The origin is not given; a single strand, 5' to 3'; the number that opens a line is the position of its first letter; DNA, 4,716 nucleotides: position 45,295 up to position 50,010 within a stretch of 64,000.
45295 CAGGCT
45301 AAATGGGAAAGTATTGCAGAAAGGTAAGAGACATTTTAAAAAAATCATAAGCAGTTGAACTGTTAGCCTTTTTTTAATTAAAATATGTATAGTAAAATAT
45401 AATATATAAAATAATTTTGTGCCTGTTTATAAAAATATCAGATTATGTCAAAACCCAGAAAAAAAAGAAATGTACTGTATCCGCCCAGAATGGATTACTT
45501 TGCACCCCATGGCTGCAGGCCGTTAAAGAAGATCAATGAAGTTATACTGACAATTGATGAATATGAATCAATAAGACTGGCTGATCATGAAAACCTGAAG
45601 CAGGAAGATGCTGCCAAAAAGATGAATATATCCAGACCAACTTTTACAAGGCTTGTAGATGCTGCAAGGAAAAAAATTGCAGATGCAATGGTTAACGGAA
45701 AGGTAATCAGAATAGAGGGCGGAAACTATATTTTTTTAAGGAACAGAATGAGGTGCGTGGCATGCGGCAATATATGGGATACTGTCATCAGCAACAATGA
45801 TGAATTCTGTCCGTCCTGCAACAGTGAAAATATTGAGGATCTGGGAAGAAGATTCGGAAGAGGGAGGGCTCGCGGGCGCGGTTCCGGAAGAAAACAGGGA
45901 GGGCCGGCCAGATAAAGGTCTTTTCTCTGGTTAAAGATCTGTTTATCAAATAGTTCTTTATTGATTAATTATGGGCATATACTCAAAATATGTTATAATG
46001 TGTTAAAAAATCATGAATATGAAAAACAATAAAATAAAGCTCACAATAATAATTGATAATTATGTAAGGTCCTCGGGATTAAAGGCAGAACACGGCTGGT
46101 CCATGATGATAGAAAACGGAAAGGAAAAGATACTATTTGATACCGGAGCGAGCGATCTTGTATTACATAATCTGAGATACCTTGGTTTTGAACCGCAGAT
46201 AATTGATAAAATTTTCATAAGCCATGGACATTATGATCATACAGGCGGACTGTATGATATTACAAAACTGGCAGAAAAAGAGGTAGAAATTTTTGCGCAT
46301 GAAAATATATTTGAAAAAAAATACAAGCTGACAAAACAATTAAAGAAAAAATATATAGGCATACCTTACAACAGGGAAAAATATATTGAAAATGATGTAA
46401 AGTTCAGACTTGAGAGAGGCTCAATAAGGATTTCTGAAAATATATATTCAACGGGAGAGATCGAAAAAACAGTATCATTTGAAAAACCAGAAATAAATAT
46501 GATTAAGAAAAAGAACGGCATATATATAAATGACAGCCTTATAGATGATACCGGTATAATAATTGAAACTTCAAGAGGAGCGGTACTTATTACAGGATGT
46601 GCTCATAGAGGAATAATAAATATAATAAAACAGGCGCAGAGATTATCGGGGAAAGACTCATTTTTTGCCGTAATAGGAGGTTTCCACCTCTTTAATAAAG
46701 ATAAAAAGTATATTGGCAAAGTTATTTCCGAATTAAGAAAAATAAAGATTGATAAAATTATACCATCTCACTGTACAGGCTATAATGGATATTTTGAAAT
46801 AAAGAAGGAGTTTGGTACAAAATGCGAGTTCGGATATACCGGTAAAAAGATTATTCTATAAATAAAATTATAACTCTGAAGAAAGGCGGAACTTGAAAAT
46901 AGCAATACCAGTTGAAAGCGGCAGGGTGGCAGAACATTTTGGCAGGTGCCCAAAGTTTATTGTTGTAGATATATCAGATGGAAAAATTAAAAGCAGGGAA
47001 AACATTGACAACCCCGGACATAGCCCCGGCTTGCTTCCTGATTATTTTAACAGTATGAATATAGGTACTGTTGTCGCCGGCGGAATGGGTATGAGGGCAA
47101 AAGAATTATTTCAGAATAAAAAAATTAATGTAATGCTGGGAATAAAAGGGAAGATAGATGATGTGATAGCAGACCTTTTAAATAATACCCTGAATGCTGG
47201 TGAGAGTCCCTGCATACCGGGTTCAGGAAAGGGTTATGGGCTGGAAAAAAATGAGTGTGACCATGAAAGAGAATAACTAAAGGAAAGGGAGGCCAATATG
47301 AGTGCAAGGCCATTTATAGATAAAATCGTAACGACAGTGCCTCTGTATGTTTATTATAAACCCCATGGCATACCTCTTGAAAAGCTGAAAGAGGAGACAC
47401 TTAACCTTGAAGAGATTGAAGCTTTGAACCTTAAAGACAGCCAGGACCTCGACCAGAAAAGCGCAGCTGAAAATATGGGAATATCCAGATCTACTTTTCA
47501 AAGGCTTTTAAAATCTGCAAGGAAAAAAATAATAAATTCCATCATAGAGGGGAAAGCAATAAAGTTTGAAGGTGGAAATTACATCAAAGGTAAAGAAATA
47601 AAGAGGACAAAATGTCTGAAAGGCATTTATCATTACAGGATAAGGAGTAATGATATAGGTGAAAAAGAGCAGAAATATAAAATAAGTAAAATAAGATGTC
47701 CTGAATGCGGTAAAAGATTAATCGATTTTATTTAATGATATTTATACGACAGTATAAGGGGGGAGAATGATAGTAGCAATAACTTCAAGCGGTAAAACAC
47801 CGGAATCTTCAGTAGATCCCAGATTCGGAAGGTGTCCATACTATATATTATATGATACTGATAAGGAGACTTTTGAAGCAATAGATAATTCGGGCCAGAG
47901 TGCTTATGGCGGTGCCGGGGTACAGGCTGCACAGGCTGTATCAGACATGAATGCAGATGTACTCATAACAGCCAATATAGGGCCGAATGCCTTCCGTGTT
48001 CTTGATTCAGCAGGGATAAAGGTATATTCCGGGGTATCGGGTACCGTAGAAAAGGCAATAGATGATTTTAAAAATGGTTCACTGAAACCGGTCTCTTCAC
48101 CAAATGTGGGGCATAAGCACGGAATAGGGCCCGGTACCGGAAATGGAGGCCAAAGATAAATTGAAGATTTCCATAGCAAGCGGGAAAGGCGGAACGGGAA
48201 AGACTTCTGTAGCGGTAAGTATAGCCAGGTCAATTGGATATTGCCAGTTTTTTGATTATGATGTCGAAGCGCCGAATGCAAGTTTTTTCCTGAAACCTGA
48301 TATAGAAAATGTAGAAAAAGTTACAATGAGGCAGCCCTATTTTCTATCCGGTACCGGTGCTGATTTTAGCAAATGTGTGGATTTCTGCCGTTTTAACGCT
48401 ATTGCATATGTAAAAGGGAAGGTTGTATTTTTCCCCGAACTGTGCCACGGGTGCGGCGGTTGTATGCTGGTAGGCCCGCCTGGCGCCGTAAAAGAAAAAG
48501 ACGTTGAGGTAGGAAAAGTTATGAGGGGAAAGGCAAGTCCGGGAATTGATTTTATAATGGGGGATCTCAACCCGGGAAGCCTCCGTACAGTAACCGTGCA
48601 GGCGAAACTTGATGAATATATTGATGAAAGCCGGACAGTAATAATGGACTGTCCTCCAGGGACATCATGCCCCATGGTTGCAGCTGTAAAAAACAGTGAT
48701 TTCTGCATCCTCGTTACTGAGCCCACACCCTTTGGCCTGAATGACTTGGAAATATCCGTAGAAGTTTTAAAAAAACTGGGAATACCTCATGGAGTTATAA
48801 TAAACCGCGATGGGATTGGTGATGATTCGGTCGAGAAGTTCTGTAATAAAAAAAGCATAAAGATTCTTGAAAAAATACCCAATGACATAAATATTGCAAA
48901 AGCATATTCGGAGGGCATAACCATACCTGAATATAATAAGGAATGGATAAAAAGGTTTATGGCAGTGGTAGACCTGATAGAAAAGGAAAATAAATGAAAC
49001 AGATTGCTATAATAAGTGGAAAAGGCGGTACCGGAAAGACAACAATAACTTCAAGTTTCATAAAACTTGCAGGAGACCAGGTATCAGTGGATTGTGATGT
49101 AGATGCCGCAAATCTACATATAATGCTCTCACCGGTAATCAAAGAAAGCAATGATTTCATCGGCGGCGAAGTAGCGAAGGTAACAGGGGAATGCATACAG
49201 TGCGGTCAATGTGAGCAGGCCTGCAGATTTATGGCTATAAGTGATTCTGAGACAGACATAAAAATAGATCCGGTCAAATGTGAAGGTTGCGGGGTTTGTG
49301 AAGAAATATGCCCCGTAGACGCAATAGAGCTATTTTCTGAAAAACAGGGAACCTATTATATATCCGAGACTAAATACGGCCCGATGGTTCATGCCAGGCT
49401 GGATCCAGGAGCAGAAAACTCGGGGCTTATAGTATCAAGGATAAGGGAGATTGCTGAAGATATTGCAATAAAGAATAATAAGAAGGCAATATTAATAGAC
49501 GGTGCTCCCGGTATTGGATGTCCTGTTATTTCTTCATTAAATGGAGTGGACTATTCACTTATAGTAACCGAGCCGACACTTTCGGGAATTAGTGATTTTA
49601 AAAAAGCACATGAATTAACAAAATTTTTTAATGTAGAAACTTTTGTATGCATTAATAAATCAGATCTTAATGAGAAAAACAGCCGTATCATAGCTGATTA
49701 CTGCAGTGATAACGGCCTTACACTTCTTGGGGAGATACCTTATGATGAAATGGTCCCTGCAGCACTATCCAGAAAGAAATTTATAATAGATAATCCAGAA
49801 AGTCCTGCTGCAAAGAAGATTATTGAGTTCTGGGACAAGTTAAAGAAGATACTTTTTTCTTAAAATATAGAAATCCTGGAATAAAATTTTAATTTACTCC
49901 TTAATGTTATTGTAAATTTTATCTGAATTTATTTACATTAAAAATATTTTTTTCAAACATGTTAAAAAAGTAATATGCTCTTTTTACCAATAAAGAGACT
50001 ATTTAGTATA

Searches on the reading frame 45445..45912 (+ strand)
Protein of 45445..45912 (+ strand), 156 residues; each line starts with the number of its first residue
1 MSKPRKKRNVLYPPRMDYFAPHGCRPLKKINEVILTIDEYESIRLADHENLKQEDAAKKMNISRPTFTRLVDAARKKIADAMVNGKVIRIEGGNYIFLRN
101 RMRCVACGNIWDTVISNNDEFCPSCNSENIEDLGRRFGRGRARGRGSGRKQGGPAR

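Call 3: search_protein_families(library=pfam, proteins=[window:45445-45912:+], max_evalue=0.01)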
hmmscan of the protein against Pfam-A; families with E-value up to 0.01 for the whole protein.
window:45445-45912:+ (156 aa): 8 families
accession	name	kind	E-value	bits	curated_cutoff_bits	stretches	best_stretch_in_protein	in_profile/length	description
PF02001.22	DUF134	-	1.4e-28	99.8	27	1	2-96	5-96/98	Protein of unknown function DUF134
PF09723.15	Zn_ribbon_8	-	0.0014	19.1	34.4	1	103-131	7-38/41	Zinc ribbon domain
PF01047.28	MarR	-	0.0028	17.9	24.6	1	44-72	11-39/59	MarR family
PF01155.25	HypA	-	0.0055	17.1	28.9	1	80-131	49-98/112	Hydrogenase/urease nickel incorporation, metallochaperone, hypA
PF13744.12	HTH_37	-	0.0063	16.7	27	1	44-71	25-52/80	Helix-turn-helix domain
PF13518.12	HTH_28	-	0.0068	16.9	25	0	44-75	7-37/52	Helix-turn-helix domain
PF13384.12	HTH_23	-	0.0073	16.5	24.6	0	43-74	11-41/50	Homeodomain-like domain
PF08772.16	Zn_ribbon_NOB1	-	0.0078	16.7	24.9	0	102-130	9-34/72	Nin one binding (NOB1) Zn-ribbon like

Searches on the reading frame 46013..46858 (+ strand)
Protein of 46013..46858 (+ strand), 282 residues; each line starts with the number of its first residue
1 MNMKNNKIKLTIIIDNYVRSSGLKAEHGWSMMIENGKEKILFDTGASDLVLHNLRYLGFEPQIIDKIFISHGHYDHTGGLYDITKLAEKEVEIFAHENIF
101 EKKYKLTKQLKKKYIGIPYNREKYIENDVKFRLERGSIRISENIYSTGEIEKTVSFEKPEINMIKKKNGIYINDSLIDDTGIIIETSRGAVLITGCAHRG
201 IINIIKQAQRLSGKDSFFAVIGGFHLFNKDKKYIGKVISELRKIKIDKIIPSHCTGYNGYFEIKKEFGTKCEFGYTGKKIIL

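Call 3: search_protein_families(library=pfam, proteins=[window:46013-46858:+], max_evalue=0.01)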
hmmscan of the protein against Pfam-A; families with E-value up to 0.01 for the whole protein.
window:46013-46858:+ (282 aa): 3 families
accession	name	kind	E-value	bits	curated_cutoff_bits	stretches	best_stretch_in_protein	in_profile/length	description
PF00753.33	Lactamase_B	-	4.9e-13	49.9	22.7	1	27-100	5-80/196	Metallo-beta-lactamase superfamily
PF12706.13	Lactamase_B_2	-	1.1e-08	35.3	27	1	39-106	2-73/200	Beta-lactamase superfamily domain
PF19583.5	ODP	-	0.00047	20.5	27.2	0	31-122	6-97/194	ODP family beta lactamase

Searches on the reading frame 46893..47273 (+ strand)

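Call 3: search_protein_families(library=pfam, proteins=[window:46893-47273:+], max_evalue=0.01)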
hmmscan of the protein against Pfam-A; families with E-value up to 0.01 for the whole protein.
window:46893-47273:+ (127 aa): 1 family
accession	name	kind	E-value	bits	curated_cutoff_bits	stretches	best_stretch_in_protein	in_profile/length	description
PF02579.22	Nitro_FeMo-Co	-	1.4e-18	67.4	26.3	1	10-96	3-93/94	Dinitrogenase iron-molybdenum cofactor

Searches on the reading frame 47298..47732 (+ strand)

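Call 3: search_protein_families(library=pfam, proteins=[window:47298-47732:+], max_evalue=0.01)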
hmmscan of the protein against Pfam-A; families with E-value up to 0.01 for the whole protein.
window:47298-47732:+ (145 aa): 8 families
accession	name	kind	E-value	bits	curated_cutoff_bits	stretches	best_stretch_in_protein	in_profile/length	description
PF02001.22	DUF134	-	3.2e-22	79.4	27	1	3-96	5-96/98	Protein of unknown function DUF134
PF08281.18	Sigma70_r4_2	-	7.4e-05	22.8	25.7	1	37-78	13-54/54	Sigma-70, region 4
PF04967.18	HTH_10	-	0.00025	21.2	23.1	1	55-79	28-52/53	HTH DNA binding domain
PF13551.12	HTH_29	-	0.00035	21.1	28.1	1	53-77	15-39/64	Winged helix-turn helix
PF20432.4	Xre-like-HTH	-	0.0022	18.7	25.8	1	43-77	16-48/63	Antitoxin Xre-like helix-turn-helix domain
PF13518.12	HTH_28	-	0.0027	18.2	25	1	41-74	4-36/52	Helix-turn-helix domain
PF04545.22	Sigma70_r4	-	0.0055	16.6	24.1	0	35-78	5-48/50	Sigma-70, region 4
PF13384.12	HTH_23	-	0.0074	16.5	24.6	0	50-72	17-39/50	Homeodomain-like domain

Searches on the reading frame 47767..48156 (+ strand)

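Call 3: search_protein_families(library=pfam, proteins=[window:47767-48156:+], max_evalue=0.01)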
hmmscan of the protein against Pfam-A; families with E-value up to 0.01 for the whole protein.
window:47767-48156:+ (130 aa): 1 family
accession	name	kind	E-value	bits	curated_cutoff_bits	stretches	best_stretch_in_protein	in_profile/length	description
PF02579.22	Nitro_FeMo-Co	-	2.2e-26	92.4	26.3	1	13-102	2-93/94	Dinitrogenase iron-molybdenum cofactor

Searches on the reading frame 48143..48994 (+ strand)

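Call 3: search_protein_families(library=pfam, proteins=[window:48143-48994:+], max_evalue=0.01)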
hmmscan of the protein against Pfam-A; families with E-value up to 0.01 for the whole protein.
window:48143-48994:+ (284 aa): 6 families
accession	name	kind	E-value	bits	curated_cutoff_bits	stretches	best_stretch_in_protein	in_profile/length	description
PF01656.29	CbiA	-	1.2e-11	45.1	25.4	1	9-260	1-124/125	CobQ/CobB/MinD/ParA nucleotide binding domain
PF10609.15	ParA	-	1.6e-11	44.5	27.1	2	7-32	4-29/246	NUBPL iron-transfer P-loop NTPase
PF13614.12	AAA_31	-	1.4e-06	28.8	27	1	149-210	104-165/177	AAA domain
PF25160.1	LdpA_Fe-S-bd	-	0.00036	20.7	27.6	1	78-120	9-47/49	LdpA Fe-S cluster-binding domain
PF00037.32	Fer4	-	0.00075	19.7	21.1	0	94-109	1-16/24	4Fe-4S binding domain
PF12838.12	Fer4_7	-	0.0055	17.6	27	0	77-114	7-51/52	4Fe-4S dicluster domain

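Call 4: search_protein_families(library=ncbifam, proteins=[window:48143-48994:+], max_evalue=0.01)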
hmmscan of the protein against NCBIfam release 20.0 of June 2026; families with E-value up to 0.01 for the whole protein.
window:48143-48994:+ (284 aa): 18 families
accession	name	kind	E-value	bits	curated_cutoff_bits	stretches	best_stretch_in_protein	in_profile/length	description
TIGR01969.1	minD_arch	subfamily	4.4e-15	55.5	201.75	2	156-267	102-216/251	cell division ATPase MinD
NF041546.1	ParA_partition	equivalog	3.6e-11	43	180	1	147-261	61-184/203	ParA family partition ATPase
NF041136.1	MrpORP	equivalog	3.4e-10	39.8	450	2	166-279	118-248/365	iron-sulfur cluster carrier protein MrpORP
TIGR01968.1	minD_bact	equivalog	2.7e-07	30.2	212.9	1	152-276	101-233/261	septum site-determining protein MinD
TIGR02700.1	flavo_MJ0208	hypoth_equivalog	2.3e-05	23.8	251.35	1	49-123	127-202/234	dihydromethanopterin reductase (acceptor)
NF005506.0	PRK07118.1-5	equivalog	3.4e-05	23.4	388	1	75-118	146-189/279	Fe-S cluster domain-containing protein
TIGR04105.1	FeFe_hydrog_B1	subfamily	6.7e-05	21.7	450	1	77-119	120-162/462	monomeric [FeFe] hydrogenase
NF009379.0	PRK12740.1-3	equivalog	0.00035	19.3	513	1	150-222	61-134/674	elongation factor G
NF004914.0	PRK06273.1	equivalog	0.00063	19.6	163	0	95-127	47-79/167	ferredoxin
TIGR04041.1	activase_YjjW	hypoth_equivalog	0.00075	19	250.2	1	76-127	47-99/276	YjjW family glycine radical enzyme activase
NF005503.0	PRK07118.1-2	equivalog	0.00082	18.7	252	1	75-115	143-183/292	RnfABCDGE type electron transport complex subunit B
NF041891.1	hdrA_Methbact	equivalog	0.0023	16.2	1300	1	76-117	578-619/762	ferredoxin:CoB-CoM heterodisulfide reductase subunit HdrA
NF008669.0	PRK11670.1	equivalog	0.0027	16.7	348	0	9-30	110-131/369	iron-sulfur cluster carrier protein ApbC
NF038196.1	ferrodoxin_EFR1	subfamily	0.0035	17.4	75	1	77-120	191-233/242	EFR1 family ferrodoxin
NF053622.1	ATPseBagAMYCTU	equivalog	0.0037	16.8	400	1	4-30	4-30/325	ATPase BagA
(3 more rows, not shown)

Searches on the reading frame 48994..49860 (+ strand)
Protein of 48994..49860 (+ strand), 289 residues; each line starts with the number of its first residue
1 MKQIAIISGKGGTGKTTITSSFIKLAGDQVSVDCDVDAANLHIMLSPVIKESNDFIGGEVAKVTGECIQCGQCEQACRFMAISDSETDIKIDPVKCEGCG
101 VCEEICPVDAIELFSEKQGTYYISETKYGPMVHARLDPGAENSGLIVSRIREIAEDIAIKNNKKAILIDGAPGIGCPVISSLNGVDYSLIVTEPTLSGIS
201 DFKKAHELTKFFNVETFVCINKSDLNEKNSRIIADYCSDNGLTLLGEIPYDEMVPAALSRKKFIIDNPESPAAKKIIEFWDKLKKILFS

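Call 3: search_protein_families(library=pfam, proteins=[window:48994-49860:+], max_evalue=0.01)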
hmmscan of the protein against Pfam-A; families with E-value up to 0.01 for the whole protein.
window:48994-49860:+ (289 aa): 16 families
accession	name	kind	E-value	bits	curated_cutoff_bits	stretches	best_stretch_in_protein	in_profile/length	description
PF00037.32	Fer4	-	2.2e-12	46.7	21.1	2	89-112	1-24/24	4Fe-4S binding domain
PF01656.29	CbiA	-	7.8e-12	45.7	25.4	1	4-262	1-123/125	CobQ/CobB/MinD/ParA nucleotide binding domain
PF10609.15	ParA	-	8.6e-09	35.6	27.1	1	2-44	4-50/246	NUBPL iron-transfer P-loop NTPase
PF14697.11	Fer4_21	-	8.8e-09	35.8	35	1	66-113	7-59/59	4Fe-4S dicluster domain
PF13237.11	Fer4_10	-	2e-08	34.5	25.5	1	89-117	2-22/53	4Fe-4S dicluster domain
PF12838.12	Fer4_7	-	1e-07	32.7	27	1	67-110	2-52/52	4Fe-4S dicluster domain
PF12837.12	Fer4_6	-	1.6e-07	31.4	25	1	89-111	2-24/24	4Fe-4S binding domain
PF13187.11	Fer4_9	-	1.4e-06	28.7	27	1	66-111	1-52/52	4Fe-4S dicluster domain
PF13484.11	Fer4_16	-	6e-06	27.4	30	0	95-114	1-20/66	4Fe-4S double cluster binding domain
PF12797.12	Fer4_2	-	5.2e-05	23.4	24.5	0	90-108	4-22/22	4Fe-4S binding domain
PF25160.1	LdpA_Fe-S-bd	-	7.4e-05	22.9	27.6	1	72-115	8-47/49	LdpA Fe-S cluster-binding domain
PF13614.12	AAA_31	-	0.00011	22.6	27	0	1-22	1-25/177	AAA domain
PF12798.12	Fer4_3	-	0.00013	22.9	27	0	96-110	1-15/15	4Fe-4S binding domain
PF13183.11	Fer4_8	-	0.00042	21.2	27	0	66-85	4-23/68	4Fe-4S dicluster domain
PF12800.12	Fer4_4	-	0.0007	20.2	24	0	66-78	3-15/17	4Fe-4S binding domain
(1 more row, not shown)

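Call 4: search_protein_families(library=ncbifam, proteins=[window:48994-49860:+], max_evalue=0.01)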
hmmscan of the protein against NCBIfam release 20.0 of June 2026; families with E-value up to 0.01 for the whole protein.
window:48994-49860:+ (289 aa): 74 families (the best 25 are shown)
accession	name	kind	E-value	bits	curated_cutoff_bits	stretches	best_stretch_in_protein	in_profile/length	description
TIGR01969.1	minD_arch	subfamily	2.5e-18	66.2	201.75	2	150-286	98-233/251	cell division ATPase MinD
NF058577.1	FdxA_fam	equivalog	6.6e-11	42.2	65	1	62-110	4-52/52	4Fe-4S ferredoxin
NF041891.1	hdrA_Methbact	equivalog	8.1e-11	40.9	1300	1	60-118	566-625/762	ferredoxin:CoB-CoM heterodisulfide reductase subunit HdrA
NF005503.0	PRK07118.1-2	equivalog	2.5e-10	40.1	252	1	65-127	138-200/292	RnfABCDGE type electron transport complex subunit B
TIGR02700.1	flavo_MJ0208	hypoth_equivalog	1.8e-09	37.2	251.35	1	66-112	149-195/234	dihydromethanopterin reductase (acceptor)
NF040770.1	hetero_SS_HdrA2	exception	3.9e-09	35.2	1100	1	64-115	576-627/777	CoB-CoM heterodisulfide reductase HdrA2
NF043069.1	T4HPD_activ_SAM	equivalog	4.9e-09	36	425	1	59-117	45-103/299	trans-4-hydroxy-L-proline dehydratase activase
TIGR02179.1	PorD_KorD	subfamily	9.8e-09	35.2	60.05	1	66-116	26-77/78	2-oxoacid:acceptor oxidoreductase, delta subunit, pyruvate/2-ketoisovalerate family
TIGR04105.1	FeFe_hydrog_B1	subfamily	1.2e-08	34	450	1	59-112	105-160/462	monomeric [FeFe] hydrogenase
NF038196.1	ferrodoxin_EFR1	subfamily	1.6e-08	34.9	75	1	61-117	180-235/242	EFR1 family ferrodoxin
TIGR01968.1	minD_bact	equivalog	1.6e-08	34.2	212.9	1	3-45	3-49/261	septum site-determining protein MinD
NF042909.1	FMH_DH_FwdF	exception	2e-08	33.8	375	1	34-115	107-199/336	tungsten-dependent formylmethanofuran dehydrogenase subunit FwdF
NF005504.0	PRK07118.1-3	equivalog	5.7e-08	32.5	437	1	60-112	212-266/293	Fe-S cluster domain-containing protein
NF041778.1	hetero_SS_HdrA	equivalog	1.6e-07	29.6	1400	1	50-113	571-635/771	ferredoxin:CoB-CoM heterodisulfide reductase subunit HdrA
NF041136.1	MrpORP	equivalog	1.8e-07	30.8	450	1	2-44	6-52/365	iron-sulfur cluster carrier protein MrpORP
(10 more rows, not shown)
